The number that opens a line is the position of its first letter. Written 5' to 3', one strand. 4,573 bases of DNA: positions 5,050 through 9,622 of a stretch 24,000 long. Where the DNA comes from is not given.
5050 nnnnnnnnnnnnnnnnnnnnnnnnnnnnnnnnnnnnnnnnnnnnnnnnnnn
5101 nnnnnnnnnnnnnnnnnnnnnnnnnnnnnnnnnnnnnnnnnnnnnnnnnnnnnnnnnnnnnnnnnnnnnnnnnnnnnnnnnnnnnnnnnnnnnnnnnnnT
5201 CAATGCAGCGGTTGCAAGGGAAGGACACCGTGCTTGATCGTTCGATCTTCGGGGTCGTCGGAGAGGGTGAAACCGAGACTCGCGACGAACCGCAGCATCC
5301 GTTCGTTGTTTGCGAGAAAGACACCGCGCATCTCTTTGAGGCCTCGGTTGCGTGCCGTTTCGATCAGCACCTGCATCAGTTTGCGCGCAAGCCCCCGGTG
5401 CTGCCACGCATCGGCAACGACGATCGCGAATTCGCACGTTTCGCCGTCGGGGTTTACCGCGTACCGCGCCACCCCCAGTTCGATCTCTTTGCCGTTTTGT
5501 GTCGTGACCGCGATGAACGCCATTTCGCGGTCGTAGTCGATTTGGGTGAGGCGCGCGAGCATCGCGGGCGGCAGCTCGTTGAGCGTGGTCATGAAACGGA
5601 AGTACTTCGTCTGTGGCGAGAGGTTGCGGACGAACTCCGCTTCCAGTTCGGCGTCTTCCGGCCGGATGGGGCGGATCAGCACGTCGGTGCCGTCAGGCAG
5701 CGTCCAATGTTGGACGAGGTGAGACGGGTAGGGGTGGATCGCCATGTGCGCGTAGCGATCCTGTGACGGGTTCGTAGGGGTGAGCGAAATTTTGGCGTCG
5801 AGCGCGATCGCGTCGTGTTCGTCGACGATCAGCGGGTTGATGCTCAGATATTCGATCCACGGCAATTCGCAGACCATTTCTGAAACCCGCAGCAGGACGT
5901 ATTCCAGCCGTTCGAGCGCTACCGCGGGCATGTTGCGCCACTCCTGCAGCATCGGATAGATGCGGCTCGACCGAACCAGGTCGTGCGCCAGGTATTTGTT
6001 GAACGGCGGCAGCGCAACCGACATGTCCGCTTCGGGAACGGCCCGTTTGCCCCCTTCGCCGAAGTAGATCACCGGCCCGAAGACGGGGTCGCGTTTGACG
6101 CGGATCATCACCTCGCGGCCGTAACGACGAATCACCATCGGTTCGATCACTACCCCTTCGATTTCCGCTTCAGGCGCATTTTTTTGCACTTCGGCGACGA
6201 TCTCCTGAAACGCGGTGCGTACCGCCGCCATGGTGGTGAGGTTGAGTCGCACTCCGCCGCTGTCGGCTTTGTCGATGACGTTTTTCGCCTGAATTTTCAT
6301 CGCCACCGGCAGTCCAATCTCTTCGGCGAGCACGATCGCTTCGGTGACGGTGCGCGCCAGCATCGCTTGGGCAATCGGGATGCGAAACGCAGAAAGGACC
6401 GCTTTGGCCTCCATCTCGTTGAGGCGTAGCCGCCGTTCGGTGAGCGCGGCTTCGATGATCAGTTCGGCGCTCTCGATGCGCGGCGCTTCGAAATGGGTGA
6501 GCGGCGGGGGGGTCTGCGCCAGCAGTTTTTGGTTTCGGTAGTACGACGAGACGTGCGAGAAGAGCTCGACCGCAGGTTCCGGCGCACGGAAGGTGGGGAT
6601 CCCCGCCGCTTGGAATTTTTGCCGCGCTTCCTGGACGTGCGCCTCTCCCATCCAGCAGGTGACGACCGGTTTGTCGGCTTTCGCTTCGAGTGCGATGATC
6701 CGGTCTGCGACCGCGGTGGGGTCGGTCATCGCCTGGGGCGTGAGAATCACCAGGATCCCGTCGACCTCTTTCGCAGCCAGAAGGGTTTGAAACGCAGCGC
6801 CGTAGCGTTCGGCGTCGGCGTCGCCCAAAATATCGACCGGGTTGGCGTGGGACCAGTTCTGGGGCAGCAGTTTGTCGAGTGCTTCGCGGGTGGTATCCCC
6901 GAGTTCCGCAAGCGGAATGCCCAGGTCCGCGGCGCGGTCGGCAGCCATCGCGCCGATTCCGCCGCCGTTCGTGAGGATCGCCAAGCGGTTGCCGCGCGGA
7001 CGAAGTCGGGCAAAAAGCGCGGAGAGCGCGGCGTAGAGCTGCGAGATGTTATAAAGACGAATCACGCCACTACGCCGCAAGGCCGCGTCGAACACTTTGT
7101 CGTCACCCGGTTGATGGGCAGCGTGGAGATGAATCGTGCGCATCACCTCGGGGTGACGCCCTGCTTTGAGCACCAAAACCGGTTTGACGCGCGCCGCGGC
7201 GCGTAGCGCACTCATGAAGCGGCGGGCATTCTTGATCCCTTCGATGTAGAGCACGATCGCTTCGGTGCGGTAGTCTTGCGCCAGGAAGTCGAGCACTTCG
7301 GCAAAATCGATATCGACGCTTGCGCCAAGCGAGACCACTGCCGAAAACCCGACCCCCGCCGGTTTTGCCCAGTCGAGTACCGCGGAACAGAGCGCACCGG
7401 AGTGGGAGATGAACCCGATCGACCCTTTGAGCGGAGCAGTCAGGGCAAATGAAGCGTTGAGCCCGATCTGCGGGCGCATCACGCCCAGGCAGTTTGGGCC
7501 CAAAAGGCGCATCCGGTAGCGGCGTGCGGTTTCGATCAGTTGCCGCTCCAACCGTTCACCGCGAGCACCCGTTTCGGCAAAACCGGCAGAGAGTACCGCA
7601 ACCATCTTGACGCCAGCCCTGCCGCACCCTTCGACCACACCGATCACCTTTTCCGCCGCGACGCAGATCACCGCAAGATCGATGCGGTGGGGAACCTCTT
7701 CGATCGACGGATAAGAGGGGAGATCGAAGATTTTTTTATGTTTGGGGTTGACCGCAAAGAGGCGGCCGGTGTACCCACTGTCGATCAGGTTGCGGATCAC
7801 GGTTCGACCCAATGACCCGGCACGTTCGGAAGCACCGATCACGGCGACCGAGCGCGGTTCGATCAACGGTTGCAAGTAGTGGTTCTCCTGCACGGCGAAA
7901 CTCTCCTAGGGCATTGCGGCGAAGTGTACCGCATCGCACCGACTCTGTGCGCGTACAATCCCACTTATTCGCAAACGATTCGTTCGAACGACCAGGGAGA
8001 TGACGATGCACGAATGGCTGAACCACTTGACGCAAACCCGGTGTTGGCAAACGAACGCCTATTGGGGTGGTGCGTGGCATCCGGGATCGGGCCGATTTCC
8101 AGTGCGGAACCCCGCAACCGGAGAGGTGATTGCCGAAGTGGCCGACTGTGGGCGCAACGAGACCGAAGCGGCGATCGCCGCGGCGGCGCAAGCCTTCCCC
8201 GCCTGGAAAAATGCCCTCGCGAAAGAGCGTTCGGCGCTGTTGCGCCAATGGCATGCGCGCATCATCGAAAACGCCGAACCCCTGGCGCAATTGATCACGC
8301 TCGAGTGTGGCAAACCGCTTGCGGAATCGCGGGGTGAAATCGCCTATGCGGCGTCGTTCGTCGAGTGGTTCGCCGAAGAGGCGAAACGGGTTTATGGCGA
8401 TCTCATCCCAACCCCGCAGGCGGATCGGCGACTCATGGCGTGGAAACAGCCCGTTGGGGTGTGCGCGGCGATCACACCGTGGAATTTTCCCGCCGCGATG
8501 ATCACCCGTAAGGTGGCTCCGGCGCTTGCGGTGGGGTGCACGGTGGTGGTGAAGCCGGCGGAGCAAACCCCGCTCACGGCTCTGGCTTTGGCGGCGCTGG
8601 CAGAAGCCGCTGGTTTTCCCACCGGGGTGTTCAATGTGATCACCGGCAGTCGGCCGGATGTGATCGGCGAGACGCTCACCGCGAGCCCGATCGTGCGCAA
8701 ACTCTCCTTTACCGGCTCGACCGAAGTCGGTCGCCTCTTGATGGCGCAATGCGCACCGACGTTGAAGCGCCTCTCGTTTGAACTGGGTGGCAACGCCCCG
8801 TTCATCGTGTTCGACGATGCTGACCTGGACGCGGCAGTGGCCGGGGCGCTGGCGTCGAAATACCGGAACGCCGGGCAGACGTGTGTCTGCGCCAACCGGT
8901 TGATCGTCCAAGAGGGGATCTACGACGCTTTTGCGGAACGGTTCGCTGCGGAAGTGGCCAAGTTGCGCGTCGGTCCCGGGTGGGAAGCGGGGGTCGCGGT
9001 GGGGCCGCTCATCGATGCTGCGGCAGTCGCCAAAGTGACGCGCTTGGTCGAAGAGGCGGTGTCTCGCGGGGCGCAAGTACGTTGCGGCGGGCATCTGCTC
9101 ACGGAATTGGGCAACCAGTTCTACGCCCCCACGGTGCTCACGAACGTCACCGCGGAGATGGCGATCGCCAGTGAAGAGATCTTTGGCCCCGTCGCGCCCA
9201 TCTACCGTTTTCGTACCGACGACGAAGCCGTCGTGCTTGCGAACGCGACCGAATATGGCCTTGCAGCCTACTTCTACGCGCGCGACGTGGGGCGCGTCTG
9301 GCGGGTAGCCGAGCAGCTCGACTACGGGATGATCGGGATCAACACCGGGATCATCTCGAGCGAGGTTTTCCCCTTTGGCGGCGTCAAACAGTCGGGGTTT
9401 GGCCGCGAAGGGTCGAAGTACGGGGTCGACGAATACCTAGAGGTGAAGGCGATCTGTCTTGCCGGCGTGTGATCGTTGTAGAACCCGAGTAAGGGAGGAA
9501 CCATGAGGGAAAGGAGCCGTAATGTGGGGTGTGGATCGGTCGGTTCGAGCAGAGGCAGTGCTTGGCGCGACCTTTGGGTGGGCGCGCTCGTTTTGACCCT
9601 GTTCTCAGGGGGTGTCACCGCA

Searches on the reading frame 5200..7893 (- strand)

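Call 74: search_protein_families(library=pfam, proteins=[window:5200-7893:-], max_evalue=0.00001)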
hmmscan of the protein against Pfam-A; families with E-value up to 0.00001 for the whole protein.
window:5200-7893:- (897 aa): 8 families
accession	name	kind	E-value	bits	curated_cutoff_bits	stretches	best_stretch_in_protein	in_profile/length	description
PF13549.11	ATP-grasp_5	-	1.6e-74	250.5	27.6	1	483-704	2-221/221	ATP-grasp domain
PF13607.11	Succ_CoA_lig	-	5.3e-49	166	27.4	1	156-293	1-138/138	Succinyl-CoA ligase like flavodoxin domain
PF13380.12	CoA_binding_2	-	3.7e-23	82.6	22.8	1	14-140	1-115/116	CoA binding domain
PF02629.25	CoA_binding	-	4.2e-11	43.9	22.3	1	13-104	3-97/97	CoA binding domain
PF13302.13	Acetyltransf_3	-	1.3e-10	42.6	25.4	1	738-876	2-138/138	Acetyltransferase (GNAT) domain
PF00583.31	Acetyltransf_1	-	2.9e-10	40.9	20.7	1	784-875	24-116/116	Acetyltransferase (GNAT) family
PF13508.13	Acetyltransf_7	-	9.4e-08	32.8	27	1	795-876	6-83/84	Acetyltransferase (GNAT) domain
PF19045.5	Ligase_CoA_2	-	1.8e-07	31.8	23.7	1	305-436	2-138/162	Ligase-CoA domain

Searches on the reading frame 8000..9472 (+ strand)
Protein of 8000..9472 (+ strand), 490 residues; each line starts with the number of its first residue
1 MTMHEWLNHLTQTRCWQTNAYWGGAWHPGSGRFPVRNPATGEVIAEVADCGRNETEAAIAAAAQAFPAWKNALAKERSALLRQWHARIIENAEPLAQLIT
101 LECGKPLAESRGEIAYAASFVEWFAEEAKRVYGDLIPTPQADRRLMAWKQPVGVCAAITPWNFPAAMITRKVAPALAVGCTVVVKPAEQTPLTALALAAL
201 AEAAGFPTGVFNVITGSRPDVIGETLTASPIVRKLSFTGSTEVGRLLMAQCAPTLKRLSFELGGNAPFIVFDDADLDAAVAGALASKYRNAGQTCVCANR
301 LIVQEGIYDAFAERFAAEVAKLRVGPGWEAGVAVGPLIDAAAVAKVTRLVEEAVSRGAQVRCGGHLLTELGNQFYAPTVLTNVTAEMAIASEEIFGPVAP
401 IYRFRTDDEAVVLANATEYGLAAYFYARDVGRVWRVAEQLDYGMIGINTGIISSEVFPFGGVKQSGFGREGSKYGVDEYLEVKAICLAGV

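Call 74: search_protein_families(library=pfam, proteins=[window:8000-9472:+], max_evalue=0.00001)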
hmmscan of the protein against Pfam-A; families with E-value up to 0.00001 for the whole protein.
window:8000-9472:+ (490 aa): 1 family
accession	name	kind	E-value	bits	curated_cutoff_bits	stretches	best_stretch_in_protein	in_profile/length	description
PF00171.27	Aldedh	-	4.6e-174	579.7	23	1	29-485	4-461/461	Aldehyde dehydrogenase family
